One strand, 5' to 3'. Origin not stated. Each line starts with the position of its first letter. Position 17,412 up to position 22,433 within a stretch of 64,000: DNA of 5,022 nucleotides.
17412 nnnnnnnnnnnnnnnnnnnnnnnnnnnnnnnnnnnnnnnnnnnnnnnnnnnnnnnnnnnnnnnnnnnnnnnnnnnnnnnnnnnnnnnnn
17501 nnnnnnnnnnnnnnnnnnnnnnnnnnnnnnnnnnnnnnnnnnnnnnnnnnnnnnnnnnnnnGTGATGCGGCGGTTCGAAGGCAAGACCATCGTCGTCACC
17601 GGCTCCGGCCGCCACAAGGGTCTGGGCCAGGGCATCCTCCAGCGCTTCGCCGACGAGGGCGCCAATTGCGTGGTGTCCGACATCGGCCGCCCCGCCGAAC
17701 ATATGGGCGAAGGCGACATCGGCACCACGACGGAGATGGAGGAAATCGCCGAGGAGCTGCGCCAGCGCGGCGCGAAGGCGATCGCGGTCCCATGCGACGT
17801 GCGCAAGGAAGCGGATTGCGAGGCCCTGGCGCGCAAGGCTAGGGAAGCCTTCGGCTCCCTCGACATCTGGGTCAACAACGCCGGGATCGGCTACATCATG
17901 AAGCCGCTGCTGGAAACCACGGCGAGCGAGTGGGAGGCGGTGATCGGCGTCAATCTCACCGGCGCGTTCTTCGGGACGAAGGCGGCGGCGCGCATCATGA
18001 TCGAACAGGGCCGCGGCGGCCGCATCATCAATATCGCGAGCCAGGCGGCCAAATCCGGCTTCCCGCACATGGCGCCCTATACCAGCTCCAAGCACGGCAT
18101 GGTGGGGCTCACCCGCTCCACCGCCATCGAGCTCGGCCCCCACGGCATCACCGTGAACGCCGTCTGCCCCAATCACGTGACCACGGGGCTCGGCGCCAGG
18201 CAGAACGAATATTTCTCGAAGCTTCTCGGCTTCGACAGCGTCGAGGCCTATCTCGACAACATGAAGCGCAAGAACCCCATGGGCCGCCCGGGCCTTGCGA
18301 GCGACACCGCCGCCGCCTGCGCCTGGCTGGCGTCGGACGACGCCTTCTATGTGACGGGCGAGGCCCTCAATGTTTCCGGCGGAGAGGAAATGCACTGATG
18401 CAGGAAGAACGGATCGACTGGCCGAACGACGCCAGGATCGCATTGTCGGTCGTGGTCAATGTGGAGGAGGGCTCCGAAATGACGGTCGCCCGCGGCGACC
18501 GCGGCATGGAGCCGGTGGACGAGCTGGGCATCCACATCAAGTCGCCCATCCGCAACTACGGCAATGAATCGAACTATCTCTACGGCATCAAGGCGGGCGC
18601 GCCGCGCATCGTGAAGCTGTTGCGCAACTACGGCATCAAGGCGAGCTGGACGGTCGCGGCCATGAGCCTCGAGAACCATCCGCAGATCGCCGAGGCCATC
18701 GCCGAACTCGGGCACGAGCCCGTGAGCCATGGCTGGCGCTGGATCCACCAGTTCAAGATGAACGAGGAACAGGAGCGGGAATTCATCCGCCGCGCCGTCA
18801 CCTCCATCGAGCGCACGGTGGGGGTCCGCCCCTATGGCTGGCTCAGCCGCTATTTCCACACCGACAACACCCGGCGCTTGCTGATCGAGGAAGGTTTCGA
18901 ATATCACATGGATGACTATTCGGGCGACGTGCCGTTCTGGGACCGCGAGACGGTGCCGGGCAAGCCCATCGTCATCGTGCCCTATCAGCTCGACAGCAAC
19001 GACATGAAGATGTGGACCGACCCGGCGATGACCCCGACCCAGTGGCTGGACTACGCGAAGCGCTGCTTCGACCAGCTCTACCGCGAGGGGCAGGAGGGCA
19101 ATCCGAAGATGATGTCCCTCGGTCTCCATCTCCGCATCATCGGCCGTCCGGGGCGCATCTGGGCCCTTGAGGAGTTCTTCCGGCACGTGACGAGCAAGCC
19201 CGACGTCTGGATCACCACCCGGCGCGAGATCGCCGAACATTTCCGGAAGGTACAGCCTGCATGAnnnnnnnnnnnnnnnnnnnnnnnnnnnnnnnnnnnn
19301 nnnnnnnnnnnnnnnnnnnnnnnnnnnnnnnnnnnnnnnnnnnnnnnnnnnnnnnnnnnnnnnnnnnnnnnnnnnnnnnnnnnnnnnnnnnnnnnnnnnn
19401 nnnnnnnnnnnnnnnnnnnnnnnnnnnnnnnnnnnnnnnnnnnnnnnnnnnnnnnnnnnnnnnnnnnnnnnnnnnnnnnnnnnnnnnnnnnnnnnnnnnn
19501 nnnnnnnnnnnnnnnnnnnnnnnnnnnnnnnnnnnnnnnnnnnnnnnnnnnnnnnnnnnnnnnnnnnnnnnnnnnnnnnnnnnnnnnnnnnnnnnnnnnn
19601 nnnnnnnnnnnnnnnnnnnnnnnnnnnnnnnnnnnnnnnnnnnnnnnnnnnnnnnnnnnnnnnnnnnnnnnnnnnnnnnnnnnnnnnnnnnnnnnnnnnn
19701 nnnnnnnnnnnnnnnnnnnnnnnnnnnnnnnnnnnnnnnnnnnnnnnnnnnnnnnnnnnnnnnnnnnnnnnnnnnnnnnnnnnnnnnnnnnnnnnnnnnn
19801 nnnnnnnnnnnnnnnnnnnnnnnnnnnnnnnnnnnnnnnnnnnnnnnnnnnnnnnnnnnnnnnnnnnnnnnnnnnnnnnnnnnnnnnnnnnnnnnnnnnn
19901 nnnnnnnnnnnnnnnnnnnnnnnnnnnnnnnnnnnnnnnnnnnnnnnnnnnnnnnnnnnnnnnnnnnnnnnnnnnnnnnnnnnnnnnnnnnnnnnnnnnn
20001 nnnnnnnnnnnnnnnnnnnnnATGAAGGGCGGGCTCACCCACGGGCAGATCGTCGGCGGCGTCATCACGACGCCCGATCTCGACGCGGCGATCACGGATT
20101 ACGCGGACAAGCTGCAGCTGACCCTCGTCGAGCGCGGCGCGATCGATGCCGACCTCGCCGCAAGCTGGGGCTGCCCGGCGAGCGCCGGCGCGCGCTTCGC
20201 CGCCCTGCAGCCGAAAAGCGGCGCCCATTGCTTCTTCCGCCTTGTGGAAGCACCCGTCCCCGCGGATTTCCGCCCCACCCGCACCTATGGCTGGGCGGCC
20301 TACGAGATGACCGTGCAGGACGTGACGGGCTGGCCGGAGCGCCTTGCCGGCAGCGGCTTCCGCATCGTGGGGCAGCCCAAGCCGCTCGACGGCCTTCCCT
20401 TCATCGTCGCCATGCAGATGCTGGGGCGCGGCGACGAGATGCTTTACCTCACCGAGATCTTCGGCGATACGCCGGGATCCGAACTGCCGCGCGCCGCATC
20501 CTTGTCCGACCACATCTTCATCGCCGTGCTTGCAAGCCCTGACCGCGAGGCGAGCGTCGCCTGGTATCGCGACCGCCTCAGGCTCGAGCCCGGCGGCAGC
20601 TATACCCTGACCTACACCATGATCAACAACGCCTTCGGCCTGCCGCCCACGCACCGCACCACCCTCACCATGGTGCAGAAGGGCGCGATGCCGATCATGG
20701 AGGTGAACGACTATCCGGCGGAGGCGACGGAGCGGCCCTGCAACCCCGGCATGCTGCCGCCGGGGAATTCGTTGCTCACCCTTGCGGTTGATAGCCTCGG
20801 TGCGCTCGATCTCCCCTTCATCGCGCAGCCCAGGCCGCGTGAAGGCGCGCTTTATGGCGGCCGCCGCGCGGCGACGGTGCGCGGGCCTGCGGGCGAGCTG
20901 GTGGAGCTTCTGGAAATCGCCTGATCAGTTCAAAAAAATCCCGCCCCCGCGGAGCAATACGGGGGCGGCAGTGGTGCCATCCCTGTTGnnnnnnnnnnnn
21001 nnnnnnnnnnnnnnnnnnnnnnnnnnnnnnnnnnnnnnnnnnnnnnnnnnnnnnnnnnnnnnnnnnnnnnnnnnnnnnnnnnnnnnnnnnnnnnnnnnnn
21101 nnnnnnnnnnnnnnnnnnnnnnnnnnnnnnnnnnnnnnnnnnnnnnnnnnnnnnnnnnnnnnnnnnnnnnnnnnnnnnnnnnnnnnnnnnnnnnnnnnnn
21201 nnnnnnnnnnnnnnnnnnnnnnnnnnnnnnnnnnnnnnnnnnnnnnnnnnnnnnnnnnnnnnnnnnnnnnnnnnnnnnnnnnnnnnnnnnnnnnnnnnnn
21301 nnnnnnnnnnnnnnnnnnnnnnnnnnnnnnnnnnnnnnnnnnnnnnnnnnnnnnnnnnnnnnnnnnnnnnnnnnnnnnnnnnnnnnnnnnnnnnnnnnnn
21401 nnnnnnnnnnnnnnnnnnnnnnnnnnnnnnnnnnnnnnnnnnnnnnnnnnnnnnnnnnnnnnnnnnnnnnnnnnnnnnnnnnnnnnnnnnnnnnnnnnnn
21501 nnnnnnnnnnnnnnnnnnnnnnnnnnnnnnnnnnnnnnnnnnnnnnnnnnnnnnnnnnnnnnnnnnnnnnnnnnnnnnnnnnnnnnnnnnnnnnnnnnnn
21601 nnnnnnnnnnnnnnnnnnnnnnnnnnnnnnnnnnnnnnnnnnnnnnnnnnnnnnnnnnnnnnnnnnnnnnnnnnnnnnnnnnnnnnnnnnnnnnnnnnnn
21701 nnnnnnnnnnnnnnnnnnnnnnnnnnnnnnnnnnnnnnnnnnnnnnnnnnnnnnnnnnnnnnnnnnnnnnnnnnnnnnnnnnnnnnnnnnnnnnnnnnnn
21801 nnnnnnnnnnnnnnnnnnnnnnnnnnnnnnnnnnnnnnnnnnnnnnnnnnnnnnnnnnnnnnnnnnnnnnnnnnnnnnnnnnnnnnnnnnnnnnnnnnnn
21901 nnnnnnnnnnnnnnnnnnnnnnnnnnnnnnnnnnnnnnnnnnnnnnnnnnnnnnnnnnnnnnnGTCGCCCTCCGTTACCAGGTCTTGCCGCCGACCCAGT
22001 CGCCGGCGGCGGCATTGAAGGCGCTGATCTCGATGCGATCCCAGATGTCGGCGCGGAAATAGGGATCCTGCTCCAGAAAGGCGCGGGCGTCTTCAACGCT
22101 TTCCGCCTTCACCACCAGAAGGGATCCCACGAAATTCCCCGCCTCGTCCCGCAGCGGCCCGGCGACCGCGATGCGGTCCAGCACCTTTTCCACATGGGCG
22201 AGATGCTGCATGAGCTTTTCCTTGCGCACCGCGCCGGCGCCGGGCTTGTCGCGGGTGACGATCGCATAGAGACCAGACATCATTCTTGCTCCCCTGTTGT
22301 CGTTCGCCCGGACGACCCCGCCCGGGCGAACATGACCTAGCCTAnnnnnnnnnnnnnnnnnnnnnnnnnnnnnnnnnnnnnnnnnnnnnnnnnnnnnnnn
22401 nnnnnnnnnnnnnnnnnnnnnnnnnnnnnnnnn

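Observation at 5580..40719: Five copies of the palindrome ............, all in promoter regions, define an apparent local regulon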

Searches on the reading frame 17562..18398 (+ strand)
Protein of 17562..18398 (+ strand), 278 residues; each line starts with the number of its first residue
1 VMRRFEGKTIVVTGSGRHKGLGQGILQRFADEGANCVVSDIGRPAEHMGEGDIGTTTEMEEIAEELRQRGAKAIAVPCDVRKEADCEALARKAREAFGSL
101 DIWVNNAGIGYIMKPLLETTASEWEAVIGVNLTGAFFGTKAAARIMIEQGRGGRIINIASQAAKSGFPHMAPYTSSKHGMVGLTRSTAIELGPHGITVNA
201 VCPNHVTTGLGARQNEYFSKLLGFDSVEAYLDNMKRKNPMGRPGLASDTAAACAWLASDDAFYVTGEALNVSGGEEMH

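Call 9: search_protein_families(library=pfam, proteins=[window:17562-18398:+])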
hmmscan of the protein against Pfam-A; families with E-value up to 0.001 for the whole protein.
window:17562-18398:+ (278 aa): 4 families
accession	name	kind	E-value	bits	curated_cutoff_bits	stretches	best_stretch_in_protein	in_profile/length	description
PF13561.12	adh_short_C2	-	1.5e-57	195.3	27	1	17-274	4-234/236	Enoyl-(Acyl carrier protein) reductase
PF00106.31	adh_short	-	2.8e-52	177.5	26.6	1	8-215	1-191/195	short chain dehydrogenase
PF08659.16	KR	-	7.8e-09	36.1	22.6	1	11-173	4-149/180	KR domain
PF23441.1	SDR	-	0.00039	20.3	27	1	76-211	66-199/258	SDR-like rossmann domain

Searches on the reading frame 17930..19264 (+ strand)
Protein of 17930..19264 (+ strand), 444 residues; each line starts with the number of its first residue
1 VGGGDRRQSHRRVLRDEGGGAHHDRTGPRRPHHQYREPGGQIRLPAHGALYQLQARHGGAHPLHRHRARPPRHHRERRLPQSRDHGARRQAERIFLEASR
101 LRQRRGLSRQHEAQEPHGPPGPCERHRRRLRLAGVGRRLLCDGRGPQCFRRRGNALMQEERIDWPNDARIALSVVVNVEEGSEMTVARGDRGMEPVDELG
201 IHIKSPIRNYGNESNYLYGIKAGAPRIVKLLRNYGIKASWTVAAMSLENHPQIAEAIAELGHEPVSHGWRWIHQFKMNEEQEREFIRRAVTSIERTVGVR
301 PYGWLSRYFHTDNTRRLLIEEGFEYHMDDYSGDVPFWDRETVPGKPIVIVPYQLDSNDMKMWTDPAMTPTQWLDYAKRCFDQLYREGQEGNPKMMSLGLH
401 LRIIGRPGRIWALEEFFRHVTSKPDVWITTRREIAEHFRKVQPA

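Call 9: search_protein_families(library=pfam, proteins=[window:17930-19264:+])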
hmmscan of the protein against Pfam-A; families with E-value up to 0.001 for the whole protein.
window:17930-19264:+ (444 aa): 1 family
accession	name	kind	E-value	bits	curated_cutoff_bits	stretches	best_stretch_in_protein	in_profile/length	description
PF01522.26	Polysacc_deac_1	-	1.4e-11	44.8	23.1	1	221-313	18-110/124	Polysaccharide deacetylase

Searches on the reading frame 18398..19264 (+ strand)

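Call 31: search_protein_families(library=ncbifam, proteins=[window:18398-19264:+], max_evalue=0.00001)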
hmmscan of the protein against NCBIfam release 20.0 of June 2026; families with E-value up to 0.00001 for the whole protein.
window:18398-19264:+ (288 aa): 3 families
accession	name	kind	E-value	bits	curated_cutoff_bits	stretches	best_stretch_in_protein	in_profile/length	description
TIGR03212.1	uraD_N-term-dom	equivalog_domain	4.2e-75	252.6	424.6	1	6-287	15-296/297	allantoinase PuuE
TIGR03006.1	pepcterm_polyde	equivalog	3.1e-08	33.1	276.2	1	68-170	36-142/272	XrtA system polysaccharide deacetylase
TIGR02764.1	spore_ybaN_pdaB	equivalog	3.8e-08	33.3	237.4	1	69-177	22-129/191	polysaccharide deacetylase family sporulation protein PdaB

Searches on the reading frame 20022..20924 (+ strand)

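Call 9: search_protein_families(library=pfam, proteins=[window:20022-20924:+])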
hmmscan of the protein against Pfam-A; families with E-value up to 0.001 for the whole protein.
window:20022-20924:+ (300 aa): 1 family
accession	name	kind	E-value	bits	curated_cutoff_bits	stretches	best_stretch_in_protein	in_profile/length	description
PF00903.31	Glyoxalase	-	1.7e-05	25.6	20.6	0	14-120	6-100/121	Glyoxalase/Bleomycin resistance protein/Dioxygenase superfamily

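Call 31: search_protein_families(library=ncbifam, proteins=[window:20022-20924:+], max_evalue=0.00001)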
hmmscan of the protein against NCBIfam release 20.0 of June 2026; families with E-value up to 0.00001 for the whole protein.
window:20022-20924:+ (300 aa): 0 families

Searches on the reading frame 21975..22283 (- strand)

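Call 10: search_protein_families(library=pfam, proteins=[window:21975-22283:-])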
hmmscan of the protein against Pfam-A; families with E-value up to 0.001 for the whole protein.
window:21975-22283:- (102 aa): 1 family
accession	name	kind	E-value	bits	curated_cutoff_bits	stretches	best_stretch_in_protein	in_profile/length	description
PF03795.20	YCII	-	4.2e-12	46.8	24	1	5-90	2-95/95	YCII-related domain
